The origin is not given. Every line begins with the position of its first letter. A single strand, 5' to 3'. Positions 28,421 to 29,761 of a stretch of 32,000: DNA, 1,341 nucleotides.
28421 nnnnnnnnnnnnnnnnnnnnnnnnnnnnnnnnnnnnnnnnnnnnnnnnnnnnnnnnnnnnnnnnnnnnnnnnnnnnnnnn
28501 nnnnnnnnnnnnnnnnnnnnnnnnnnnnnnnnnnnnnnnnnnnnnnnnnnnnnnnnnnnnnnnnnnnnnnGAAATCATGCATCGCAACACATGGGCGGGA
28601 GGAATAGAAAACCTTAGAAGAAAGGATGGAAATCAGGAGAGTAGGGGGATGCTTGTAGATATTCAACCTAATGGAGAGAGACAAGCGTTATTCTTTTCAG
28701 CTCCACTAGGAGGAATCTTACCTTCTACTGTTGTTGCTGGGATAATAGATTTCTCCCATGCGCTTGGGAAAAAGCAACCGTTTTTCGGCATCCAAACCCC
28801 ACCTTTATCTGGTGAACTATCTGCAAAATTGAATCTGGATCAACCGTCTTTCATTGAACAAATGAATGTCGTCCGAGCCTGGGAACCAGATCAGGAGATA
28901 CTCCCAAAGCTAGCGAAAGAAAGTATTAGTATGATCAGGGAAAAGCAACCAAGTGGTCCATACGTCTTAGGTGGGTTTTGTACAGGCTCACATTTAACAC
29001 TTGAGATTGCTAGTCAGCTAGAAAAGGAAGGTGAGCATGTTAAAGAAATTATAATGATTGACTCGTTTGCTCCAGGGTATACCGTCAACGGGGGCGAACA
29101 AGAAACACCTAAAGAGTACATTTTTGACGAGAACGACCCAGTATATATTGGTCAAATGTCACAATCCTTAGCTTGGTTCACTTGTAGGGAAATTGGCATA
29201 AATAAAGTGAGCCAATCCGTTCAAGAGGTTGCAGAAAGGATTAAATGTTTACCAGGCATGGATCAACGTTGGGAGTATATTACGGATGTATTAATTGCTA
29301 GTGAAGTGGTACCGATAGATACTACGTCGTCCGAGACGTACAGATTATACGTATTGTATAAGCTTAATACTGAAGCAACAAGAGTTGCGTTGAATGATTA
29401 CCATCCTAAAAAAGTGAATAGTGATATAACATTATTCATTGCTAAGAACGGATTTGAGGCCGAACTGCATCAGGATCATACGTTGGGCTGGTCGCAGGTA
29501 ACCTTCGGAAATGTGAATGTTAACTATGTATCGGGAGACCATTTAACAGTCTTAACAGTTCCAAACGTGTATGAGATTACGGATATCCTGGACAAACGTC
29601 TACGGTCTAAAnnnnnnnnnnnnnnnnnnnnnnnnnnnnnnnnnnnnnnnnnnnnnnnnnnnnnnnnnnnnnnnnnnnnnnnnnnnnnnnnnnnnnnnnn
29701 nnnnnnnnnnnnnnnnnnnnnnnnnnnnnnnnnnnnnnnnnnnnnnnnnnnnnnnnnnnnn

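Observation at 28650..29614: Terminal thioesterase has Cys instead of Ser at the nucleophile elbow, after a Ser-type module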

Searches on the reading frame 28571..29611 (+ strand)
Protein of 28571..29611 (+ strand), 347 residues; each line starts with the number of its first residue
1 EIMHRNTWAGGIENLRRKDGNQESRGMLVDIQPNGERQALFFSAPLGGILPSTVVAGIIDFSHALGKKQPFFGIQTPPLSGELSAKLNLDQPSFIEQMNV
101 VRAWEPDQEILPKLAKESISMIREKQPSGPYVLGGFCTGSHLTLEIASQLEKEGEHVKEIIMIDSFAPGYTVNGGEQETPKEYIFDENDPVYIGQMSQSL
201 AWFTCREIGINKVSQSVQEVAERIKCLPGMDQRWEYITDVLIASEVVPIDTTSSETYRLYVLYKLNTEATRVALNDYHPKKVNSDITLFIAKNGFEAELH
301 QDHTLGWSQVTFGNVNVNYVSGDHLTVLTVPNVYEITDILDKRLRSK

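Call 8: search_solved_structures(query=window:28586-29611:+, max_evalue=1, show_alignments=5)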
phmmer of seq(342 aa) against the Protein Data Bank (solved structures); distinct sequences matched with E-value up to 1: 37.
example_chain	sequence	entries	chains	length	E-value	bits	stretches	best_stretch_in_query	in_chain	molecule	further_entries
4zxh_A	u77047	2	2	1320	2.6e-13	53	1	105-337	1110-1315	ABBFA_003403 | Tyrocidine synthetase 3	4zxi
7dxo_A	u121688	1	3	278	1.3e-07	34.2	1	18-162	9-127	Non-ribosomal peptide synthetase 4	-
7crn_A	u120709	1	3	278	1.8e-07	33.8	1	18-162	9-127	Non-ribosomal peptide synthetase 4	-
7mhd_A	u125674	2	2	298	2e-07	33.6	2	106-148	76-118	Fatty acid synthase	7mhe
4z49_A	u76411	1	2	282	2e-07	33.6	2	106-149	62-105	Fatty acid synthase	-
2px6_A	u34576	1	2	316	2.5e-07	33.3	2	106-148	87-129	Thioesterase domain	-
1xkt_A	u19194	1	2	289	5.5e-07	32.2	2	106-148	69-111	fatty acid synthase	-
6ojc_A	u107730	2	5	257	8.3e-07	31.6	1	106-162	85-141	NocB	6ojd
3tjm_A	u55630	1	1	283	8.9e-07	31.5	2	106-148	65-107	Fatty acid synthase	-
2cb9_A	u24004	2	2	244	1.1e-06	31.2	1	111-170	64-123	FENGYCIN SYNTHETASE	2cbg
9b80_A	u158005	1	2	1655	1.1e-05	27.8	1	107-336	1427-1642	Fatty acid synthase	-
8eyi_E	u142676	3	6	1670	1.2e-05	27.8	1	107-336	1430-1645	Fatty acid synthase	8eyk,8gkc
1jmk_C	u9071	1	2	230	2.3e-05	26.8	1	115-163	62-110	Surfactin Synthetase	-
8vf7_A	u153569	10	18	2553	3e-05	26.5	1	106-336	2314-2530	Fatty acid synthase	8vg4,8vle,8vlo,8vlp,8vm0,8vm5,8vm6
8vf7_B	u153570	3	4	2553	3e-05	26.5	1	106-336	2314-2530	Fatty acid synthase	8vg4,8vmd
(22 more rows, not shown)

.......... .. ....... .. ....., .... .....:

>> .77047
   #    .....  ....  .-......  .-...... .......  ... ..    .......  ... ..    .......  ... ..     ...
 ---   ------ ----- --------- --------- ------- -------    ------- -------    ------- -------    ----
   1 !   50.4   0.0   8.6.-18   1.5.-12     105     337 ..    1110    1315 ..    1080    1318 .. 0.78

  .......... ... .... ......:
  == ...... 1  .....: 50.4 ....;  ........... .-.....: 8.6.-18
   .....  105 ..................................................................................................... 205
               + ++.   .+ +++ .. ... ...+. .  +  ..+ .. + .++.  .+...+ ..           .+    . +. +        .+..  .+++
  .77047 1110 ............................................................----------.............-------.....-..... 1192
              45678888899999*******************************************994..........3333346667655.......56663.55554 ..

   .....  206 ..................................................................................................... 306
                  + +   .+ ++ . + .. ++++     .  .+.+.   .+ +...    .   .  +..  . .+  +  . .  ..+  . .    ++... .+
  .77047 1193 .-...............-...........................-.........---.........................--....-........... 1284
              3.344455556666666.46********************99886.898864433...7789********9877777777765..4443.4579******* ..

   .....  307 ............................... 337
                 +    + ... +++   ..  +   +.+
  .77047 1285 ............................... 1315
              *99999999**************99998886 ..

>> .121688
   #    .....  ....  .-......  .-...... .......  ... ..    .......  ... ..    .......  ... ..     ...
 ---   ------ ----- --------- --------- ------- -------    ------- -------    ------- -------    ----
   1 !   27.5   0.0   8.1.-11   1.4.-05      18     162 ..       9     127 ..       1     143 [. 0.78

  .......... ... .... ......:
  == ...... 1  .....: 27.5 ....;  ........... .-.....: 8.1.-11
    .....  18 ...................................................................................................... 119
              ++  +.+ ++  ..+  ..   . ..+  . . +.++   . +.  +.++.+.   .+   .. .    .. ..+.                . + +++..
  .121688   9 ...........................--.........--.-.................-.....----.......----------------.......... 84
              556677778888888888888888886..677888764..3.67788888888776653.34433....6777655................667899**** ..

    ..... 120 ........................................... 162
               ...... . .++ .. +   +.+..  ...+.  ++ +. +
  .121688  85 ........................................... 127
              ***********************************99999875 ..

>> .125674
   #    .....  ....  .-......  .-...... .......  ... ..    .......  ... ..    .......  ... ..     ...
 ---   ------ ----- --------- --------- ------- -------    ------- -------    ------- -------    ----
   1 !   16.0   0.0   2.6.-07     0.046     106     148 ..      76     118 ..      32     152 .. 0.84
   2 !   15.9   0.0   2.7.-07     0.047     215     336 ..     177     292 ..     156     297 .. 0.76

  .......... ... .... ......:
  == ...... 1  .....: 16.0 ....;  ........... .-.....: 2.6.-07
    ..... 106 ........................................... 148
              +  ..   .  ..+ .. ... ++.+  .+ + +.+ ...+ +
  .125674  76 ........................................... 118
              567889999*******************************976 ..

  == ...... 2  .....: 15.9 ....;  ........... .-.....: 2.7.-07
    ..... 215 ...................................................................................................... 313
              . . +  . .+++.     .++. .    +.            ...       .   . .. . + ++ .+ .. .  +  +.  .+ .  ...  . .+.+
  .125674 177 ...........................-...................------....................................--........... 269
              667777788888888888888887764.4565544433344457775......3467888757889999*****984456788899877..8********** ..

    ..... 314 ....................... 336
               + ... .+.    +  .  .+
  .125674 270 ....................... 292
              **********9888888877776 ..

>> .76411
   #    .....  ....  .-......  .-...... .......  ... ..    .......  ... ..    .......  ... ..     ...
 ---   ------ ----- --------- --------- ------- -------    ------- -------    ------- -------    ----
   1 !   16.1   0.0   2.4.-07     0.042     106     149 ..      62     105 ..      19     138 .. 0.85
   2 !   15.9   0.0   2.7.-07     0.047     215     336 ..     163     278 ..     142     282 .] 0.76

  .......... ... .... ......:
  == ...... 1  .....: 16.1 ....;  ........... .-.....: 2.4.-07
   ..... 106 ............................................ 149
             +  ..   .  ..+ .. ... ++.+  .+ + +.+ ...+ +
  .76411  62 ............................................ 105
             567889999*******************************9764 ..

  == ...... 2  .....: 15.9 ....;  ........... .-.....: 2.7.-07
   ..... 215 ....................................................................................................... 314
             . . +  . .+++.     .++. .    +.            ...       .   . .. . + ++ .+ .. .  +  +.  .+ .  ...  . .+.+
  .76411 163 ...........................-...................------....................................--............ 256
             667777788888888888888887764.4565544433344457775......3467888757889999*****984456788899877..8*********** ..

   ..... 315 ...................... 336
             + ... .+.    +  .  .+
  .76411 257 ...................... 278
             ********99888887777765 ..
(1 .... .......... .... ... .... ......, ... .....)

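Call 9: find_related_loci(query=window:28652-29611:+, collection=genome_contigs, flank=10000)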
Query seq(320 aa) (320 aa) in genome_contigs; peptide patterns used: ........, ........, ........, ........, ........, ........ (x = any residue, [..] = any of these).
60 stretches matched a pattern, but none encodes a relative of the query by tblastn (E <= 1e-3).

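Call 10: find_homologous_proteins(query=window:28652-29611:+)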
Query seq(320 aa): 859 candidates shared short words with the query, none scored E <= 0.001.

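Call 17: search_protein_representatives(protein=window:28571-29611:+)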
Query: 347 residues. Proteins with E-value up to 0.001 (for the whole library): 13303; up to 1e-10: 1210; up to 1e-30: 14. The best 150 are listed.
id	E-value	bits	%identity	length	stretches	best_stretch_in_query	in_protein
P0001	2.9e-82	292.8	31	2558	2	23-342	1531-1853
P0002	2.9e-49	184.3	37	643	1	15-335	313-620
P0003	6.8e-45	170.0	32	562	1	15-334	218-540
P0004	2.2e-43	165.0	34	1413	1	17-341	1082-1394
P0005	4.8e-43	163.9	35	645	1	6-333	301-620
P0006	9.5e-42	159.6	31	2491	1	15-340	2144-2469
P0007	1.6e-40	155.6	33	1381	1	19-341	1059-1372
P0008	5.4e-39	150.6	31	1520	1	19-340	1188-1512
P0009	4.0e-38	147.7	32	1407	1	4-344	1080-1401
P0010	2.2e-35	138.7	31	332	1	31-340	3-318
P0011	7.2e-35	137.0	29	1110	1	15-343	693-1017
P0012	1.9e-34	135.6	31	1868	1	15-336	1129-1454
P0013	2.9e-34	135.0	30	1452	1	4-344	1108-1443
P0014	1.1e-33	133.1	31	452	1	8-338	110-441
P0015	9.5e-30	120.2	27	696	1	19-343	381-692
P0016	4.4e-28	114.7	30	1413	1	21-344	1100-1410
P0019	4.3e-27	111.4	31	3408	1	26-337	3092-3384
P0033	5.4e-22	94.7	32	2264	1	7-331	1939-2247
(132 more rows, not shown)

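Call 27: list_cluster_members(proteins=[P0001, P0002, P0004, P0006, P0007, P0008, P0013, P0016, P0019, P0033])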
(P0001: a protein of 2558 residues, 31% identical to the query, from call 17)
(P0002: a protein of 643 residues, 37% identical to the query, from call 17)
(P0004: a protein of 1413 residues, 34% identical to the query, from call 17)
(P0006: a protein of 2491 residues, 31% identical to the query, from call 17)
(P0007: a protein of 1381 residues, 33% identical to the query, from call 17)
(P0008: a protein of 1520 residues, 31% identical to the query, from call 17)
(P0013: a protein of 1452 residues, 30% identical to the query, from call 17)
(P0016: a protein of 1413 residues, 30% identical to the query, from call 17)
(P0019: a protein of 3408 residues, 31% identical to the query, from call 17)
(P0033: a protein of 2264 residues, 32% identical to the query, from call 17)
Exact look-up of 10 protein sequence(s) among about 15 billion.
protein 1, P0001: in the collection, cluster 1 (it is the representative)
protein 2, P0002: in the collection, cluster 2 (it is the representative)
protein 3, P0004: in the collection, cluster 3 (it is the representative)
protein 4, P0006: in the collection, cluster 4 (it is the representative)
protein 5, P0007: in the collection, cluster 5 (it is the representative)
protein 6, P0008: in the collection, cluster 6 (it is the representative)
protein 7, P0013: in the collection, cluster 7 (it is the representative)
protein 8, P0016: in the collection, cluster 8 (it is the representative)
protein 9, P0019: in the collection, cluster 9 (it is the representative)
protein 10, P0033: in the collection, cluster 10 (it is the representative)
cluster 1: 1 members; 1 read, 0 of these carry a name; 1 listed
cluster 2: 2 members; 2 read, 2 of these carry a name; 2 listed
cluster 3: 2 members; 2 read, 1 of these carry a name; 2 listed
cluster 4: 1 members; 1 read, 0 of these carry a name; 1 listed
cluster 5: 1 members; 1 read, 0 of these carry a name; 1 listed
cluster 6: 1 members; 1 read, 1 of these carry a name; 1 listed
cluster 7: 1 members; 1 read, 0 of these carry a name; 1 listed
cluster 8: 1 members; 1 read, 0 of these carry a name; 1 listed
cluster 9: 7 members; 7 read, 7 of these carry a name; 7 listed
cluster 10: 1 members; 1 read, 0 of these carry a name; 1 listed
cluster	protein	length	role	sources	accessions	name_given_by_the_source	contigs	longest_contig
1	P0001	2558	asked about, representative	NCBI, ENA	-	-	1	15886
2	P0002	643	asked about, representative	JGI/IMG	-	iturin family lipopeptide synthetase A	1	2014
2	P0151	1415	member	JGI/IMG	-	amino acid adenylation domain-containing protein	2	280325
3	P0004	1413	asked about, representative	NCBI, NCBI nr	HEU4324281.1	MAG TPA: amino acid adenylation domain-containing protein [Roseiflexaceae bacterium] | amino acid adenylation domain-containing protein [Roseiflexaceae bacterium]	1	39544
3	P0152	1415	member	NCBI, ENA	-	-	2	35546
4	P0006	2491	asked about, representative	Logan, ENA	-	-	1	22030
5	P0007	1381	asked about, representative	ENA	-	-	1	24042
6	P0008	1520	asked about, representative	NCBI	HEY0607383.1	MAG TPA: amino acid adenylation domain-containing protein, partial [Herpetosiphonaceae ...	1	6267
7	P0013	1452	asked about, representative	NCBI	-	-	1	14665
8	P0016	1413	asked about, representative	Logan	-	-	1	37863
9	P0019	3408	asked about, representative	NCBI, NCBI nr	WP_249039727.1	non-ribosomal peptide synthetase/type I polyketide synthase [Archangium gephyra] | MupA/Atu3671 family FMN-dependent luciferase-like monooxygenase [Archangium gephyra]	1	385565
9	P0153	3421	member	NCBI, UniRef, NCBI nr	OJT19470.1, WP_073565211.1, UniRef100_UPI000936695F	non-ribosomal peptide synthetase [Archangium sp. Cb G35] | hybrid non-ribosomal peptide synthetase/type I polyketide synthase n=1 Tax=Archangium sp. ...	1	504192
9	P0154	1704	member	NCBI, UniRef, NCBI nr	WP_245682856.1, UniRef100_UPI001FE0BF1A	non-ribosomal peptide synthetase [Archangium gephyra] | non-ribosomal peptide synthetase n=1 Tax=Archangium gephyra TaxID=48 RepID=UPI001FE0BF1A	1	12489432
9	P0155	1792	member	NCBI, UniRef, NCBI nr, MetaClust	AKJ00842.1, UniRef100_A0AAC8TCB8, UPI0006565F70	Malonyl CoA-acyl carrier protein transacylase [Archangium gephyra] | Malonyl CoA-acyl carrier protein transacylase n=1 Tax=Archangium gephyra TaxID=48 ... | status=active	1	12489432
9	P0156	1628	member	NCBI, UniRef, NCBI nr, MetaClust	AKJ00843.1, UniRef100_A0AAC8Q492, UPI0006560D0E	Malonyl CoA-acyl carrier protein transacylase [Archangium gephyra] | Malonyl CoA-acyl carrier protein transacylase n=1 Tax=Archangium gephyra TaxID=48 ... | status=active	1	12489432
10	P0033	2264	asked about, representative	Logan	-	-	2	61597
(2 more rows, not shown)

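Call 32: search_solved_structures(query=A1, max_evalue=10, show_alignments=1)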
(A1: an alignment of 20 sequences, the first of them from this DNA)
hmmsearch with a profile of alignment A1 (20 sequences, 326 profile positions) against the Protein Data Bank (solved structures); distinct sequences matched with E-value up to 10: 82 (the best 60 are shown).
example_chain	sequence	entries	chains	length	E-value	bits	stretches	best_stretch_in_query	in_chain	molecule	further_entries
4zxh_A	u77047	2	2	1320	5.8e-47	163.5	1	13-323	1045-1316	ABBFA_003403 | Tyrocidine synthetase 3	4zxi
7crn_A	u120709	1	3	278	1.7e-30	109.4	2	102-324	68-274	Non-ribosomal peptide synthetase 4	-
7dxo_A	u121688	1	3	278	4.5e-30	108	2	102-324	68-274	Non-ribosomal peptide synthetase 4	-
6ojc_A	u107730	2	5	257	3e-26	95.4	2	98-166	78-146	NocB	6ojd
7mhd_A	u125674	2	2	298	7.2e-25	90.9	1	103-325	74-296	Fatty acid synthase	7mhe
4z49_A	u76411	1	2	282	8.8e-25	90.6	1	103-324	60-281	Fatty acid synthase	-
2px6_A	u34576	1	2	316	8.9e-25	90.5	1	103-325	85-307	Thioesterase domain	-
1xkt_A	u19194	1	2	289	2e-24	89.4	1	103-324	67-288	fatty acid synthase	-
3tjm_A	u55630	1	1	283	4.6e-24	88.2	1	103-321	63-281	Fatty acid synthase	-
2vz8_A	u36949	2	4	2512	7.2e-23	84.3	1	103-325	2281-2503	FATTY ACID SYNTHASE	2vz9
9b80_A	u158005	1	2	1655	1.5e-22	83.2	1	103-325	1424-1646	Fatty acid synthase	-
8eyi_E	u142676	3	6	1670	1.6e-22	83.2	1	103-325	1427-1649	Fatty acid synthase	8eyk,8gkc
8vf7_A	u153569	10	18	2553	4.1e-22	81.8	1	102-325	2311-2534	Fatty acid synthase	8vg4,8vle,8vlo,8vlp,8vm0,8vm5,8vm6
8vf7_B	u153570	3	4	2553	4.2e-22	81.8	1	102-325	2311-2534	Fatty acid synthase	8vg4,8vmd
7r0x_A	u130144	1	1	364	6.8e-16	61.4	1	98-277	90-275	Polyketide synthase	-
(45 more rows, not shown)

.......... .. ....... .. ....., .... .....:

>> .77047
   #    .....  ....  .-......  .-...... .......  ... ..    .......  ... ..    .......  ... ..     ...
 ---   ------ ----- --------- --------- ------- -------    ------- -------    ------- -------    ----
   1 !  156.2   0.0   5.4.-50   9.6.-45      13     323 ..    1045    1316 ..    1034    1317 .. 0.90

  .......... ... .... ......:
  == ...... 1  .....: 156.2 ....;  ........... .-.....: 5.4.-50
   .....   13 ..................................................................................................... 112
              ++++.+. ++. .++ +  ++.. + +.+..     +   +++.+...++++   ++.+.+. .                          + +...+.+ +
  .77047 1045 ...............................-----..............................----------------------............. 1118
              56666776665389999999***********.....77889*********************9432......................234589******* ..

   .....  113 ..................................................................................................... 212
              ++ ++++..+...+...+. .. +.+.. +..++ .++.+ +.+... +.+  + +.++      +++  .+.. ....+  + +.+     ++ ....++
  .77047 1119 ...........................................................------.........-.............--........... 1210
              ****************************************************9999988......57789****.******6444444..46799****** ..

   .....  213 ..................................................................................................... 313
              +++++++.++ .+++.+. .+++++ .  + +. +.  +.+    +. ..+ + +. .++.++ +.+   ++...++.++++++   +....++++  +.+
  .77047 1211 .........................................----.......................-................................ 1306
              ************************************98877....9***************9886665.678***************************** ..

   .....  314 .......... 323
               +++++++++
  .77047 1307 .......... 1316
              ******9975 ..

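Call 37: predict_structure(alignment_id=A1)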
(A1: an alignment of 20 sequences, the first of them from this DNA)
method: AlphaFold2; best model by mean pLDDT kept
length: 342 residues; sequences in the alignment: 20
mean_pLDDT: 88.1   pTM: 0.88
mean pLDDT of the five models: 88.1, 87.5, 87.4, 86.4, 86.2
residues with pLDDT >= 90: 239; 70-90: 62; 50-70: 28; < 50: 13
segments of 3 or more residues with pLDDT < 50: 169-177
pLDDT, mean of each block of 10 residues (from residue 1): 55 58 94 96 88 90 96 91 84 93 95 98 97 97 98 96 72 48 84 93 87 96 94 96 94 92 92 94 88 74 96 92 92 92 63
secondary structure, 60 per line:
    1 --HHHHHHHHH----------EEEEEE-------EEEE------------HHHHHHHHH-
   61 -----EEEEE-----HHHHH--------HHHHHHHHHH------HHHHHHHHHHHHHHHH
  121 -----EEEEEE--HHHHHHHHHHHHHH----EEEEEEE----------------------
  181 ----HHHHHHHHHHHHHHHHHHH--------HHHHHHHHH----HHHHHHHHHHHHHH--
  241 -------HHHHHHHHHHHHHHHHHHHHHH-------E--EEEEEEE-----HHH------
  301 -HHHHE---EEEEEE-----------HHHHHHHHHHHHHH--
elements in order: H3-11 E22-27 E35-38 H51-59 E66-70 H76-80 H89-98 H105-120 E126-131 H134-147 E152-158 H185-203 H212-220 H225-238 H248-269 E280-286 H302-305 E310-315 H327-340
